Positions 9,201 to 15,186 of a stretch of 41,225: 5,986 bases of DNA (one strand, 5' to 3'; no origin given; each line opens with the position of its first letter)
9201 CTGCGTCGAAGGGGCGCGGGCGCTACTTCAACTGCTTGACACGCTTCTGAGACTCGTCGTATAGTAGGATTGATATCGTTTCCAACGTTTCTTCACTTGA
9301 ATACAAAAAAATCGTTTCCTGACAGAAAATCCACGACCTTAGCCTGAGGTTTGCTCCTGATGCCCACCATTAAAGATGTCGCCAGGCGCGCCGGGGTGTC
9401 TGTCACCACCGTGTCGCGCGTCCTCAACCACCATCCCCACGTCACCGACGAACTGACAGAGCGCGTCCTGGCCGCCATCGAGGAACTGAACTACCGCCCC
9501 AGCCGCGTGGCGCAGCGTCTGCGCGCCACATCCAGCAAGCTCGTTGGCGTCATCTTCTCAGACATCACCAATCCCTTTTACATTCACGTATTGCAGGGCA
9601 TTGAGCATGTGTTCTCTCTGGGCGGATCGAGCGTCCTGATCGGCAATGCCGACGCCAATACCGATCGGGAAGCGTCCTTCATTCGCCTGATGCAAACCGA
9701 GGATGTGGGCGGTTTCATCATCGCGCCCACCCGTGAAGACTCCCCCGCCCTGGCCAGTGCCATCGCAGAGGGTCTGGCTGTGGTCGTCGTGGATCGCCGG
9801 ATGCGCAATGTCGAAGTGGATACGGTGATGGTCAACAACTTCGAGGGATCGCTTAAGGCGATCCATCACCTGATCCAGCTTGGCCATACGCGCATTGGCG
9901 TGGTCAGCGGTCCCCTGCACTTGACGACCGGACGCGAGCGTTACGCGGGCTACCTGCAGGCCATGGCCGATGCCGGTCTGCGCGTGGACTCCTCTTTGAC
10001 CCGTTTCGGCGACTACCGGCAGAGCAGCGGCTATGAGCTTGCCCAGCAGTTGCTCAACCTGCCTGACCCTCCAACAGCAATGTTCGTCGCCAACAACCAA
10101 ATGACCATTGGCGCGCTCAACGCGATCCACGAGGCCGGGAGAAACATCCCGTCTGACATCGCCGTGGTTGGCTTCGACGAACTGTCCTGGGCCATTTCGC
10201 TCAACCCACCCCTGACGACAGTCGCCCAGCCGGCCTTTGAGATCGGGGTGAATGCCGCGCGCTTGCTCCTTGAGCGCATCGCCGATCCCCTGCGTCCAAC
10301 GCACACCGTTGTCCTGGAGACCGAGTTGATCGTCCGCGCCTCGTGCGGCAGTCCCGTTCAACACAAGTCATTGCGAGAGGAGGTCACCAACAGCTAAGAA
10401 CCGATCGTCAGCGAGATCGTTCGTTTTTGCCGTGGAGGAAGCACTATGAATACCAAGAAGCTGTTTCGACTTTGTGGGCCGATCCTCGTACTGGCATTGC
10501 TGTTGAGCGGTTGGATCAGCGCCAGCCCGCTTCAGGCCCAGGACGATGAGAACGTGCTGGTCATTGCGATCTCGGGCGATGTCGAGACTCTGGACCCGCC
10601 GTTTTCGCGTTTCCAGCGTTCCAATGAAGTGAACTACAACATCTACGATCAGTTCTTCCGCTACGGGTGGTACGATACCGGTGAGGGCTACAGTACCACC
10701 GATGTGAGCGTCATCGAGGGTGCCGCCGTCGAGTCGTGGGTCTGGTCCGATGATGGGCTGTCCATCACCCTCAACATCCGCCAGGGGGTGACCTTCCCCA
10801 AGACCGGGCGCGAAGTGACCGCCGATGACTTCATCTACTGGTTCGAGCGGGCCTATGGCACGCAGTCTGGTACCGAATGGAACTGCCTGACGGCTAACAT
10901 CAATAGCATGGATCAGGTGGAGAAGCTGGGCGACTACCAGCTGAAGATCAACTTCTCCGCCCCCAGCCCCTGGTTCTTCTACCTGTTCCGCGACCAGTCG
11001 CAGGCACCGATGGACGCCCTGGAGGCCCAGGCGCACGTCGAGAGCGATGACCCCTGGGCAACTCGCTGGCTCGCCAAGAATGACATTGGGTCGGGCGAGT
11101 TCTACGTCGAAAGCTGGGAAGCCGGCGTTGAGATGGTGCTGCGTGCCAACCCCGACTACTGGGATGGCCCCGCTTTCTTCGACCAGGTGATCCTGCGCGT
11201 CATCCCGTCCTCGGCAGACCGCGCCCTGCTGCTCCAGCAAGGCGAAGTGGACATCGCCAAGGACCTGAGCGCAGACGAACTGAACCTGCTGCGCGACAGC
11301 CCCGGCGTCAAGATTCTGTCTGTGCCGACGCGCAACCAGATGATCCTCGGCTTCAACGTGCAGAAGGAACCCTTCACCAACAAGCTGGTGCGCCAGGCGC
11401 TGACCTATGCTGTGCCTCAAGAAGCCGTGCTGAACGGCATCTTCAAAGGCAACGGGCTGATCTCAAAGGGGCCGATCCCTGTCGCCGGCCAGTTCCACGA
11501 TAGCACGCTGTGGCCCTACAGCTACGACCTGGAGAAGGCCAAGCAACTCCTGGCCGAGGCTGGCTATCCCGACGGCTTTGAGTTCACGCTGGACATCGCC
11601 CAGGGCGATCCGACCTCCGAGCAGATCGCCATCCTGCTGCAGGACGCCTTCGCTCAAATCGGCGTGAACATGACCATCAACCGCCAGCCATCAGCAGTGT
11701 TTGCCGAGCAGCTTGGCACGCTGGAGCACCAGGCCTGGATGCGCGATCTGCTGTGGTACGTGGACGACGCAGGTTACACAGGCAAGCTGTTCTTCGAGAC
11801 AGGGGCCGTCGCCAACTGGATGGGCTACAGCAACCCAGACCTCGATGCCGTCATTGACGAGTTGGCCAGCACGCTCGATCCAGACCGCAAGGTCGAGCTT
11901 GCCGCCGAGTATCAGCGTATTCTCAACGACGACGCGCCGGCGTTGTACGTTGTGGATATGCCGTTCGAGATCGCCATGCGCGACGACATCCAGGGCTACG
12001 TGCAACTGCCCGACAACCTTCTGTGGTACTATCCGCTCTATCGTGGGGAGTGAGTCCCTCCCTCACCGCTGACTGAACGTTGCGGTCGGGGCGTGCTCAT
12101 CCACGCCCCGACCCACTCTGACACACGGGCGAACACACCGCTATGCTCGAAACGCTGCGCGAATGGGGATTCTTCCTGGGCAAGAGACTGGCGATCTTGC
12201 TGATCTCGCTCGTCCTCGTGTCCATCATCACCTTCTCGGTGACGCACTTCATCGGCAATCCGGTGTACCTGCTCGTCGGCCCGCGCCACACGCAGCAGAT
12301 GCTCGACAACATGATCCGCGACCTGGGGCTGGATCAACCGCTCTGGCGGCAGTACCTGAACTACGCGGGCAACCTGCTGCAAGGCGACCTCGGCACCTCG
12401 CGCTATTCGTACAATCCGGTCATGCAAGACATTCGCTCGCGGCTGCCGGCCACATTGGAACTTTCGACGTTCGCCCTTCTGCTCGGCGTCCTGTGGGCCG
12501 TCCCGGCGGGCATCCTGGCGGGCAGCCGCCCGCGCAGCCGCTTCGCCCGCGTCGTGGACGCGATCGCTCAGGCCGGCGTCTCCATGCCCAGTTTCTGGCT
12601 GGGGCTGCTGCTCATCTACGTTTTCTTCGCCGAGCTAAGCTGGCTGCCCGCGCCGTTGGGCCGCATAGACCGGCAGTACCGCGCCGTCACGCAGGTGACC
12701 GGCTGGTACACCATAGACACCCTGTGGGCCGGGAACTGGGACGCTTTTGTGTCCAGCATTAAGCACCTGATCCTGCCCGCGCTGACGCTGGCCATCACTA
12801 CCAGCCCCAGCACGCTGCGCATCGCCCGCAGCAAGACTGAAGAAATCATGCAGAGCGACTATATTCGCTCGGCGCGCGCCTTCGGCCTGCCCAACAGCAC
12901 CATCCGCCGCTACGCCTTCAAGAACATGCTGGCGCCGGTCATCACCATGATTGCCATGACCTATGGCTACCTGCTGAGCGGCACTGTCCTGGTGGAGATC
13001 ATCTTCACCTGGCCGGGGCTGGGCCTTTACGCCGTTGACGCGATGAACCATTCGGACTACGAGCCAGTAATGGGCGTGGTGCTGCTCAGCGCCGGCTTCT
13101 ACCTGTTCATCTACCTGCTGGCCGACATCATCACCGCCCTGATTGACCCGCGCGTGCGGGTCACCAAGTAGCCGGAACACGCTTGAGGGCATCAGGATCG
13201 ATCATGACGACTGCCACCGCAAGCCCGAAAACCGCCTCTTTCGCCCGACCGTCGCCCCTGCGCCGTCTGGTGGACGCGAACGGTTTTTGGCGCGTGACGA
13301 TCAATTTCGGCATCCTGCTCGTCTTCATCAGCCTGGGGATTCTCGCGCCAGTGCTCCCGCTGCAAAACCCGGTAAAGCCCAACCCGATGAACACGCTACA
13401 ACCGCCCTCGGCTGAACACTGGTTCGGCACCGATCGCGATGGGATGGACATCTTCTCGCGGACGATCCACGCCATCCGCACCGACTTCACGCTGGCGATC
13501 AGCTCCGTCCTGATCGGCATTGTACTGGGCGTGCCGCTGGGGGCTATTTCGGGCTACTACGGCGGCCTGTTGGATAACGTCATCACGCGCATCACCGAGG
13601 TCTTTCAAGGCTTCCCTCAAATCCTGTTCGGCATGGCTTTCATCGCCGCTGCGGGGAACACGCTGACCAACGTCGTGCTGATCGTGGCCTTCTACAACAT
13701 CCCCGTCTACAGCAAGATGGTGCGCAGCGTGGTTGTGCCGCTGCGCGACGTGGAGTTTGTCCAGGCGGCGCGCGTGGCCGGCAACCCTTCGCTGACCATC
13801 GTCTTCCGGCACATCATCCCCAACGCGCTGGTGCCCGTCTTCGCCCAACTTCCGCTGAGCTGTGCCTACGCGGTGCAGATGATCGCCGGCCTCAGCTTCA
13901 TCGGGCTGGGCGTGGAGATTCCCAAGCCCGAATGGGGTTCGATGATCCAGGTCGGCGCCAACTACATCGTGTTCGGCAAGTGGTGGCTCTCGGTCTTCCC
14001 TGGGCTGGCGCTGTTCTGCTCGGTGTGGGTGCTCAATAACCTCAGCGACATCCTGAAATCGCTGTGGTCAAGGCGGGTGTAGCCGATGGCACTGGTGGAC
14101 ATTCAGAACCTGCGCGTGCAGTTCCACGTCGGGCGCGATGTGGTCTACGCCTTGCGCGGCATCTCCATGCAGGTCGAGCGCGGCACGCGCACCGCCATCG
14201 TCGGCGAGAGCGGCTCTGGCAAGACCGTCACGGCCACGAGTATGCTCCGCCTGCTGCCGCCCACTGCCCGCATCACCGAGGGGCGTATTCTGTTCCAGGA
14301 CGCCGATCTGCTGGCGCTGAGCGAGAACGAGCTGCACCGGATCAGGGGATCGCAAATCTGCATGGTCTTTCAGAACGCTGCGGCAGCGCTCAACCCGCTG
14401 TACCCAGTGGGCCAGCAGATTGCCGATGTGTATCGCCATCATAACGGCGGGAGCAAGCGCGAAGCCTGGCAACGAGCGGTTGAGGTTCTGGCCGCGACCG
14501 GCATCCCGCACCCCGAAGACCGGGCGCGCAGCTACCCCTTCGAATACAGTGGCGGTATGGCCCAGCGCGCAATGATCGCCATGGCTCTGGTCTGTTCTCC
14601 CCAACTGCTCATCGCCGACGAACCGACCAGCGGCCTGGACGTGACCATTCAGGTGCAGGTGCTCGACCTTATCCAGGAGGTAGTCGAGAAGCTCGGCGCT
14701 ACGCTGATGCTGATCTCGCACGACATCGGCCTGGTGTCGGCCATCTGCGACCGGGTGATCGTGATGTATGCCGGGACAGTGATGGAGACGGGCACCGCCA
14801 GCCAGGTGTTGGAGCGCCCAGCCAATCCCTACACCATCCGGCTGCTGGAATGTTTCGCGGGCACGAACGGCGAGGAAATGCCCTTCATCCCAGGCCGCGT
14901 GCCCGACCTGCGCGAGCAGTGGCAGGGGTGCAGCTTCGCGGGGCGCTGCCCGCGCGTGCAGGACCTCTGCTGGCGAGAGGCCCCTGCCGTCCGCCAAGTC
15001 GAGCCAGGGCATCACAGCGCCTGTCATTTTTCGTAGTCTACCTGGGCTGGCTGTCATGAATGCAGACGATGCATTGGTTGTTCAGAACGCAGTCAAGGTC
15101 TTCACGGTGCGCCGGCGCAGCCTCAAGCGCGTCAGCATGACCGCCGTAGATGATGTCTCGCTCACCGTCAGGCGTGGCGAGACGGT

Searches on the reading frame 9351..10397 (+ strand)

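Call 50: search_protein_families(library=pfam, proteins=[window:9351-10397:+], max_evalue=0.00001)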
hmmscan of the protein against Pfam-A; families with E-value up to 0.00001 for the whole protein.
window:9351-10397:+ (348 aa): 4 families
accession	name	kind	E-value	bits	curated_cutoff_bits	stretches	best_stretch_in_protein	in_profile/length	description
PF13377.12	Peripla_BP_3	-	9.2e-38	130.4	26.5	1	172-332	2-167/167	Periplasmic binding protein-like domain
PF00532.27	Peripla_BP_1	-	3.3e-31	109.2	22.2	1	64-313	3-262/281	Periplasmic binding proteins and sugar binding domain of LacI family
PF00356.27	LacI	-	6.2e-22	77.6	27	1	6-51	1-46/46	Bacterial regulatory proteins, lacI family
PF13407.12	Peripla_BP_4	-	2.7e-18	66.9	35.1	1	65-284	1-225/258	Periplasmic binding protein domain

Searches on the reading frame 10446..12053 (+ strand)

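Call 50: search_protein_families(library=pfam, proteins=[window:10446-12053:+], max_evalue=0.00001)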
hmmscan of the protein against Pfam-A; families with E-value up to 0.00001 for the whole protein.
window:10446-12053:+ (535 aa): 1 family
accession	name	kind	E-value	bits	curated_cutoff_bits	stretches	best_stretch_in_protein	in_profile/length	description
PF00496.27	SBP_bac_5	-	6.5e-80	269.4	32.4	1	91-442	3-353/368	Bacterial extracellular solute-binding proteins, family 5 Middle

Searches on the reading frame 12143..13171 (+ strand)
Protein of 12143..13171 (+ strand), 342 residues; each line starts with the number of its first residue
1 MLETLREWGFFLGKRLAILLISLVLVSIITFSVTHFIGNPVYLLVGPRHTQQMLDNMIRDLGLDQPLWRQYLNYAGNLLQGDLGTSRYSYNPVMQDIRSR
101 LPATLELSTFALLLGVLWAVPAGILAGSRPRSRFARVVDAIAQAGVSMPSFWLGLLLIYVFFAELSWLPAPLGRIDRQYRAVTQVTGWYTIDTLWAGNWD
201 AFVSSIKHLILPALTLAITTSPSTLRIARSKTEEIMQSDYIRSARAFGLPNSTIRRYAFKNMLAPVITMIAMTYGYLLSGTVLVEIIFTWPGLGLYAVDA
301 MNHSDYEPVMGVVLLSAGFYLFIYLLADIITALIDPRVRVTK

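Call 50: search_protein_families(library=pfam, proteins=[window:12143-13171:+], max_evalue=0.00001)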
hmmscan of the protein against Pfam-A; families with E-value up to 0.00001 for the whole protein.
window:12143-13171:+ (342 aa): 2 families
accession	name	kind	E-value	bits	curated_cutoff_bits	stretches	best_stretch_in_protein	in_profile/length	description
PF00528.27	BPD_transp_1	-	9.3e-37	127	26.4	1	119-339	1-183/184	Binding-protein-dependent transport system inner membrane component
PF19300.4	BPD_transp_1_N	-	7.2e-09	36.3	23.8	1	11-107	4-113/114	Binding-prot-dependent transport system membrane comp, N-term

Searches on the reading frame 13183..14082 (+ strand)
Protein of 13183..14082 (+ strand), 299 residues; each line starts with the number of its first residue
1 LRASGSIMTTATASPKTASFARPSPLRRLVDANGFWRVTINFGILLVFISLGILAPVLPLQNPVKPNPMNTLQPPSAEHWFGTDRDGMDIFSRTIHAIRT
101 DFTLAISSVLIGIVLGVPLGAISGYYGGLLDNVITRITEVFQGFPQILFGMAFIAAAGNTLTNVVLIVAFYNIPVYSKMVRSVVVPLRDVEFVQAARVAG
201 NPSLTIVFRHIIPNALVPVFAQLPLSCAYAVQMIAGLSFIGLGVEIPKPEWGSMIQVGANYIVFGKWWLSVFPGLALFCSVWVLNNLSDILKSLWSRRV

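Call 50: search_protein_families(library=pfam, proteins=[window:13183-14082:+], max_evalue=0.00001)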
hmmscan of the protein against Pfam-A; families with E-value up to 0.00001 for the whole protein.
window:13183-14082:+ (299 aa): 1 family
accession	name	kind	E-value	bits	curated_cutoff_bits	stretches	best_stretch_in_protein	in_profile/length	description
PF00528.27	BPD_transp_1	-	1.9e-28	99.9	26.4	1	116-299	1-182/184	Binding-protein-dependent transport system inner membrane component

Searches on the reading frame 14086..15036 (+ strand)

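Call 50: search_protein_families(library=pfam, proteins=[window:14086-15036:+], max_evalue=0.00001)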
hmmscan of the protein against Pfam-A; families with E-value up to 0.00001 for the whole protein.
window:14086-15036:+ (316 aa): 2 families
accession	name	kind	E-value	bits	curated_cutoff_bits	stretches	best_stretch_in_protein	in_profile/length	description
PF00005.33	ABC_tran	-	4.3e-27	95.8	25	1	23-182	1-137/137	ABC transporter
PF08352.17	oligo_HPY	-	5e-13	49.7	27.1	1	233-295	1-65/65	Oligopeptide/dipeptide transporter, C-terminal region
